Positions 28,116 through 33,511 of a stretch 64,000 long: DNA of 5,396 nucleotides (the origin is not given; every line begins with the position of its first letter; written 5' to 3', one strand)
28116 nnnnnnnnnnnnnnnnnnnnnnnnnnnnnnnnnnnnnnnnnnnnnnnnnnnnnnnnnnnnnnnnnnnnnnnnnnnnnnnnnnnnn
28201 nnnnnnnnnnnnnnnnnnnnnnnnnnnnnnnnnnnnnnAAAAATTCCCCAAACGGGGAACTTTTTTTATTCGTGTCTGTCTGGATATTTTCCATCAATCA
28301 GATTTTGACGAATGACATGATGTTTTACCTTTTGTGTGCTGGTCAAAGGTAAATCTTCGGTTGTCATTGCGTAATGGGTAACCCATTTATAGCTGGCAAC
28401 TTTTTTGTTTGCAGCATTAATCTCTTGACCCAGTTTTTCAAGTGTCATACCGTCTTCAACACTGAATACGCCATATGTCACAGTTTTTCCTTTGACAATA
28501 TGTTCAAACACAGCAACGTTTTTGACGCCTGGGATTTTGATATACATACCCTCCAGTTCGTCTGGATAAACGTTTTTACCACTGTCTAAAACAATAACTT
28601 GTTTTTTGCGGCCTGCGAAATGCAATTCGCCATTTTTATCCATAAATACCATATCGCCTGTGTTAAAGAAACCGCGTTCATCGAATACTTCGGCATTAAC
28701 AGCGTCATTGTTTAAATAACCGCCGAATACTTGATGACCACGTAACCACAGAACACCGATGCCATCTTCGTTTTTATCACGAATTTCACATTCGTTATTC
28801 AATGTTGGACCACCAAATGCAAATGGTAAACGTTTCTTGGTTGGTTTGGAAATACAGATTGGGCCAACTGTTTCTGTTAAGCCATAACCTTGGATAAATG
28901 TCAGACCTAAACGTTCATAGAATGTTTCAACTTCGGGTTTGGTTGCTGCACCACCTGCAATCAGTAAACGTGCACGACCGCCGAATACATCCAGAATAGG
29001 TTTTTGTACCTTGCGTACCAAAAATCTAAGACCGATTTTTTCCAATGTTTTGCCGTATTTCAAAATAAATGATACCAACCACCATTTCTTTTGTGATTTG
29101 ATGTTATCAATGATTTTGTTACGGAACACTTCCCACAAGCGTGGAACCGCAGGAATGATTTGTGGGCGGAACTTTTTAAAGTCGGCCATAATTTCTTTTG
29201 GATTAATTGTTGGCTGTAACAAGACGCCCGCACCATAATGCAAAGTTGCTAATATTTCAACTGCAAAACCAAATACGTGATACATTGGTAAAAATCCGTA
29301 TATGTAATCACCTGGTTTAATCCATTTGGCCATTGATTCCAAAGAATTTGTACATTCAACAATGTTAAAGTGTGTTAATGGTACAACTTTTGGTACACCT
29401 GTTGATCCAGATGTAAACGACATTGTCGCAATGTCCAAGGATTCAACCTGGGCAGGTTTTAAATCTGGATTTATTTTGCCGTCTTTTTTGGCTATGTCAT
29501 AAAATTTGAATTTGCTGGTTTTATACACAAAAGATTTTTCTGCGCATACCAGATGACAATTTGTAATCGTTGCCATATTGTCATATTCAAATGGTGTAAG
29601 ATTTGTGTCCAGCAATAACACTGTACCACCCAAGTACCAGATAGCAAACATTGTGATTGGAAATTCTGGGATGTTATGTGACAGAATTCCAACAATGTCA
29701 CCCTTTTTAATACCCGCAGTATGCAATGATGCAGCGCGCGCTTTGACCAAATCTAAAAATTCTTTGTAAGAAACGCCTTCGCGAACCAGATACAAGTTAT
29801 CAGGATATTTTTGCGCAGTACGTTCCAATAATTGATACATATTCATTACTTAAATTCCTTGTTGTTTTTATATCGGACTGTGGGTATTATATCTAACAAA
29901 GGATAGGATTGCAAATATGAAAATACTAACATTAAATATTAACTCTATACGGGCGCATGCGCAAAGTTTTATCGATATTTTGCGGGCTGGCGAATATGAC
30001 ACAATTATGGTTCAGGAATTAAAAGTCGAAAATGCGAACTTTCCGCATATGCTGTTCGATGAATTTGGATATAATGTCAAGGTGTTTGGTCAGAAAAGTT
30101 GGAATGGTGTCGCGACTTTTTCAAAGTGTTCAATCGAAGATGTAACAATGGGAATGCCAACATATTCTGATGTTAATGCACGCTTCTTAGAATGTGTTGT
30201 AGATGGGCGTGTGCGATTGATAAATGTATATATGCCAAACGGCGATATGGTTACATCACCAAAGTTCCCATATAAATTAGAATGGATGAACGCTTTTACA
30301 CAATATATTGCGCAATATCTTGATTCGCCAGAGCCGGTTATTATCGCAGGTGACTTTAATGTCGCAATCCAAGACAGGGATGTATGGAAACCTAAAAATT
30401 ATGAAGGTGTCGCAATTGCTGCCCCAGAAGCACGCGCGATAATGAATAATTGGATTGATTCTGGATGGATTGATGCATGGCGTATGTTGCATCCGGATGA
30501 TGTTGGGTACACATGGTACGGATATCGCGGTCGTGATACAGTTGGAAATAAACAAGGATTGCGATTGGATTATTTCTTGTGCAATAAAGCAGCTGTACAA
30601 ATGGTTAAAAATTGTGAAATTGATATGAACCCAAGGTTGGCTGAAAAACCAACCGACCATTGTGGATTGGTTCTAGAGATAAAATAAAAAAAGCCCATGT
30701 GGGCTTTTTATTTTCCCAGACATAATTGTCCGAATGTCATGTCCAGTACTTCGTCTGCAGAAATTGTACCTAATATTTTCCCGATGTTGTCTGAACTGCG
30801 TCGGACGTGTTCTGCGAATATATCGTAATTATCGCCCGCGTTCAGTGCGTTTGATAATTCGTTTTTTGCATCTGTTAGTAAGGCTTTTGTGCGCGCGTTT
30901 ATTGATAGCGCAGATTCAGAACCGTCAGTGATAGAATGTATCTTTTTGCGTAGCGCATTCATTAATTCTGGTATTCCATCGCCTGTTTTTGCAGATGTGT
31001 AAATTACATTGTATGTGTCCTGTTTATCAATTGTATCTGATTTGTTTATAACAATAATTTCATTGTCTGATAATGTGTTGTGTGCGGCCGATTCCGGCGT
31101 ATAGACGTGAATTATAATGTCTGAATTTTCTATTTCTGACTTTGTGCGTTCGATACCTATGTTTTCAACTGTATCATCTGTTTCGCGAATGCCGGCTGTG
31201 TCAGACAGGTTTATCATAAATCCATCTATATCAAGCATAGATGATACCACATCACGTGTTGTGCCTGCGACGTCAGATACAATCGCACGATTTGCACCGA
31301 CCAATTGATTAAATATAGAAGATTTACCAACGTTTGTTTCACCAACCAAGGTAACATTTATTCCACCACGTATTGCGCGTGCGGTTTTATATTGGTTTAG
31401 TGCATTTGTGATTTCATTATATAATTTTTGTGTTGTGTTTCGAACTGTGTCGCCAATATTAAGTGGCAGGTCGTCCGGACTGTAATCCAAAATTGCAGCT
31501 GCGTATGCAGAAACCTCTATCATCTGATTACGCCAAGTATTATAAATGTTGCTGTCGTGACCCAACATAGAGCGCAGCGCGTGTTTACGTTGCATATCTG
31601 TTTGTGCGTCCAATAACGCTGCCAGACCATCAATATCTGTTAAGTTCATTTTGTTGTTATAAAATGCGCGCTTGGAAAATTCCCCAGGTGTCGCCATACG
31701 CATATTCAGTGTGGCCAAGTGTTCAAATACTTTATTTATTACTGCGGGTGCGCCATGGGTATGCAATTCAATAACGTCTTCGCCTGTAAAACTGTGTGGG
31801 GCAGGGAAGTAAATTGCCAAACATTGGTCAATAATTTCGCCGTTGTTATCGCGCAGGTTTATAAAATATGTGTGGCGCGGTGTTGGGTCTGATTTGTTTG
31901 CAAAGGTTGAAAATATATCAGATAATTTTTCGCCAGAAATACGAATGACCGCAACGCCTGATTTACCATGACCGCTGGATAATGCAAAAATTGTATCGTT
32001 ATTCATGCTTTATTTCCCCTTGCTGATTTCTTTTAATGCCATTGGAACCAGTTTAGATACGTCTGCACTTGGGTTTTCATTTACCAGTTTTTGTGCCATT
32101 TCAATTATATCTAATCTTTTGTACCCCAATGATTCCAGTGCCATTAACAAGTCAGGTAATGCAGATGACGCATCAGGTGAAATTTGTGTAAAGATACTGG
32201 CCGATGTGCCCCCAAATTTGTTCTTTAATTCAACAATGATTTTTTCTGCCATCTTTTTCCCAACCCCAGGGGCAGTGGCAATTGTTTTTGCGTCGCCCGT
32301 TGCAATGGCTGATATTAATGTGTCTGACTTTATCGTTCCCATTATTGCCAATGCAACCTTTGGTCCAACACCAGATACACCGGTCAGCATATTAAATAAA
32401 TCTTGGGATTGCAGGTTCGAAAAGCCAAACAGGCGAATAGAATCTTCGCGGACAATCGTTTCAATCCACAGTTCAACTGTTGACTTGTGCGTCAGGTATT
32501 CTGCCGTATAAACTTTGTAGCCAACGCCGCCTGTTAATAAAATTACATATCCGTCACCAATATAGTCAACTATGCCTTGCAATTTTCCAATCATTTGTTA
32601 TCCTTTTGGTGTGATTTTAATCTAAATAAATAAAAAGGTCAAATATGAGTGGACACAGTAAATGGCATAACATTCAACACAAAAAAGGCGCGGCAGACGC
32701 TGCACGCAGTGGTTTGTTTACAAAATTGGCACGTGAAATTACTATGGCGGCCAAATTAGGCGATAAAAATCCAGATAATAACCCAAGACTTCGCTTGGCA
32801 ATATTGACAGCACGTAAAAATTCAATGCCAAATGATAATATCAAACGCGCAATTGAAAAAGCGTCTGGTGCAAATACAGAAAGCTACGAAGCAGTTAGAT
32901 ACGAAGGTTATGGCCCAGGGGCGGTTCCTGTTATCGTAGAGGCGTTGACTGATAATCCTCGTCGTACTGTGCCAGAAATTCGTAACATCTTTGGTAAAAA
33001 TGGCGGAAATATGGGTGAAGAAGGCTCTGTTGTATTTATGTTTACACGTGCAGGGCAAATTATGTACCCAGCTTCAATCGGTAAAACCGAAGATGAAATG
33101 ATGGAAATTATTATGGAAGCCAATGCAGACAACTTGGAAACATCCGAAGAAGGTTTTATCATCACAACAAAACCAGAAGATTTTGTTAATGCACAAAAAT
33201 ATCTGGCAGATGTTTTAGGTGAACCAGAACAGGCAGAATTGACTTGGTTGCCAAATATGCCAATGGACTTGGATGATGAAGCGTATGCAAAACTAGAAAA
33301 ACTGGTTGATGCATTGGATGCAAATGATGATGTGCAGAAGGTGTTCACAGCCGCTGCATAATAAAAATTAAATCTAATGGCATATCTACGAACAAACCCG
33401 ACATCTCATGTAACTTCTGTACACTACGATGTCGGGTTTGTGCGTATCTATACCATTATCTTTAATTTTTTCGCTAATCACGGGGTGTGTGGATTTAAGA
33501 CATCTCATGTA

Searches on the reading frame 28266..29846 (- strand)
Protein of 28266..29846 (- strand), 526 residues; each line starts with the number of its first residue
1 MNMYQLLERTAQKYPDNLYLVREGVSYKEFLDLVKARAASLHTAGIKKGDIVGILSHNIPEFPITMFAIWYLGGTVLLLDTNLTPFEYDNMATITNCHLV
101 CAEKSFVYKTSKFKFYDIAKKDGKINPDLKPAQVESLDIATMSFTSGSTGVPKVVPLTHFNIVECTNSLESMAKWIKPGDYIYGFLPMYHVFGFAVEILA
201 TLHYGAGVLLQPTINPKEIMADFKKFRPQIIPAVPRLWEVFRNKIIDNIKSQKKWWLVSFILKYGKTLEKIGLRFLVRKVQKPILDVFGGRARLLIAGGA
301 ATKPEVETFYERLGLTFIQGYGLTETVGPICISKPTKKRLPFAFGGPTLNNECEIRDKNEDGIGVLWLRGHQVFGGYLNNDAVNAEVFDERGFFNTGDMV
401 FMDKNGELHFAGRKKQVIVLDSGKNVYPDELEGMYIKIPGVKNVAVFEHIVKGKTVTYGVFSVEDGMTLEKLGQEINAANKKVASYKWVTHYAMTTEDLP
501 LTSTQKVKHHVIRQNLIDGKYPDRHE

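Call 43: search_protein_families(library=pfam, proteins=[window:28266-29846:-], max_evalue=0.001)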
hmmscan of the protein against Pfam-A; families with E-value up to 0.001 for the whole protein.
window:28266-29846:- (526 aa): 1 family
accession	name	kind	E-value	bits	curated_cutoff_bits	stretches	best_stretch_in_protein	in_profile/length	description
PF00501.34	AMP-binding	-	3.1e-64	217.6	29.9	1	7-378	1-384/384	AMP-binding enzyme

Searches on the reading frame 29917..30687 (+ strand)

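Call 43: search_protein_families(library=pfam, proteins=[window:29917-30687:+], max_evalue=0.001)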
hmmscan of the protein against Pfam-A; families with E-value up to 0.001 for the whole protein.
window:29917-30687:+ (256 aa): 2 families
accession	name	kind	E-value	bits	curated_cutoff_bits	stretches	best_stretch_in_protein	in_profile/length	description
PF03372.29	Exo_endo_phos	-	4.8e-23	82.5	24.5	1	4-248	1-225/225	Endonuclease/Exonuclease/phosphatase family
PF14529.12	Exo_endo_phos_2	-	0.0005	20.4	27.4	0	100-150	2-42/117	Endonuclease-reverse transcriptase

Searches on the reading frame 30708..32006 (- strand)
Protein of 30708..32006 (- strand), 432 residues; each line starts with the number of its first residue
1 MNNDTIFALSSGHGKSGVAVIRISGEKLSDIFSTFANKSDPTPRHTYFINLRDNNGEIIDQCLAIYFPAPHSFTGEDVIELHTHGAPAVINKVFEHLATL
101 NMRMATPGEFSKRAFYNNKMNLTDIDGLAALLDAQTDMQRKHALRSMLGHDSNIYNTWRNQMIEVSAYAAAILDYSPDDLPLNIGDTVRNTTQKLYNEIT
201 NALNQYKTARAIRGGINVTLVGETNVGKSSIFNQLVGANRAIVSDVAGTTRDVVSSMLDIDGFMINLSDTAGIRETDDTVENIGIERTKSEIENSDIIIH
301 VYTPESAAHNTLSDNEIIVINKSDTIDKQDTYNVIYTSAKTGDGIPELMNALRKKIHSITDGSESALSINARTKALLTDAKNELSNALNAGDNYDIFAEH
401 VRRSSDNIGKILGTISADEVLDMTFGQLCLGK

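Call 44: search_protein_families(library=pfam, proteins=[window:30708-32006:-], max_evalue=0.001)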
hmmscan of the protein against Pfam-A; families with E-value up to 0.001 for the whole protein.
window:30708-32006:- (432 aa): 7 families
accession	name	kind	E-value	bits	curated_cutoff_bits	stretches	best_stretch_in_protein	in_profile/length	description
PF10396.14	TrmE_N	-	2.8e-38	131.2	29.8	1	5-119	1-117/117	GTP-binding protein TrmE N-terminus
PF12631.12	MnmE_helical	-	1.4e-37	130.3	40.1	1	122-429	1-211/211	MnmE helical domain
PF01926.29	MMR_HSR1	-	1.2e-22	80.5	21.9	1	218-320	2-99/113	50S ribosome-binding GTPase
PF02421.24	FeoB_N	-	3.2e-09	36.9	27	1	217-305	2-89/156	Ferrous iron transport protein B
PF03193.22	RsgA_GTPase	-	1.3e-06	28.7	30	0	211-276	103-171/174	RsgA GTPase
PF00350.29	Dynamin_N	-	0.00066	20.2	27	0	218-252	1-34/168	Dynamin family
PF04548.22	AIG1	-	0.00083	19.2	27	0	217-289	2-75/212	AIG1 family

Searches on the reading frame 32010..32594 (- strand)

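Call 44: search_protein_families(library=pfam, proteins=[window:32010-32594:-], max_evalue=0.001)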
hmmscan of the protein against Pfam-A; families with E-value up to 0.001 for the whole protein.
window:32010-32594:- (194 aa): 4 families
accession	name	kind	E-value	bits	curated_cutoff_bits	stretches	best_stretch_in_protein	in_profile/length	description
PF14520.12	HHH_5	-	1.7e-16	60.9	27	1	67-124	1-56/57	Helix-hairpin-helix domain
PF01330.27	RuvA_N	-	1.6e-14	54.2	23.6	1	1-57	1-61/61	RuvA N terminal domain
PF00633.29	HHH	-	5.9e-08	32.6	24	0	101-120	9-28/30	Helix-hairpin-helix motif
PF07499.19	RuvA_C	-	3.6e-07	31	24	1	145-191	2-47/47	RuvA, C-terminal domain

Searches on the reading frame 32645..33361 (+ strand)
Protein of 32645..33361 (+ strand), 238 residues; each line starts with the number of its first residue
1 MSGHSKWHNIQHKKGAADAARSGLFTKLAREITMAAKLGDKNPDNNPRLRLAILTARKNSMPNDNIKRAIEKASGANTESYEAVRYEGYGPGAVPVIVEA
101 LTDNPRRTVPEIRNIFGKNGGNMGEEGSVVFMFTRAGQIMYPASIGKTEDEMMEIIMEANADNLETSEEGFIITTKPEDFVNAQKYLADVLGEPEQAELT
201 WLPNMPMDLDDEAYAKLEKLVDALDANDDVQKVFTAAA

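Call 44: search_protein_families(library=pfam, proteins=[window:32645-33361:+], max_evalue=0.001)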
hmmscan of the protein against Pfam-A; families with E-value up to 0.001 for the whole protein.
window:32645-33361:+ (238 aa): 2 families
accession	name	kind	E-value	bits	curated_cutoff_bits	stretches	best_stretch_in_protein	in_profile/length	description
PF01709.26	Transcrip_reg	-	1.1e-51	175.2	27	1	81-235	1-158/160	TACO1/YebC second and third domain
PF20772.2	TACO1_YebC_N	-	5.4e-31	107.3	36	1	5-75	1-72/73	TACO1/YebC protein N-terminal domain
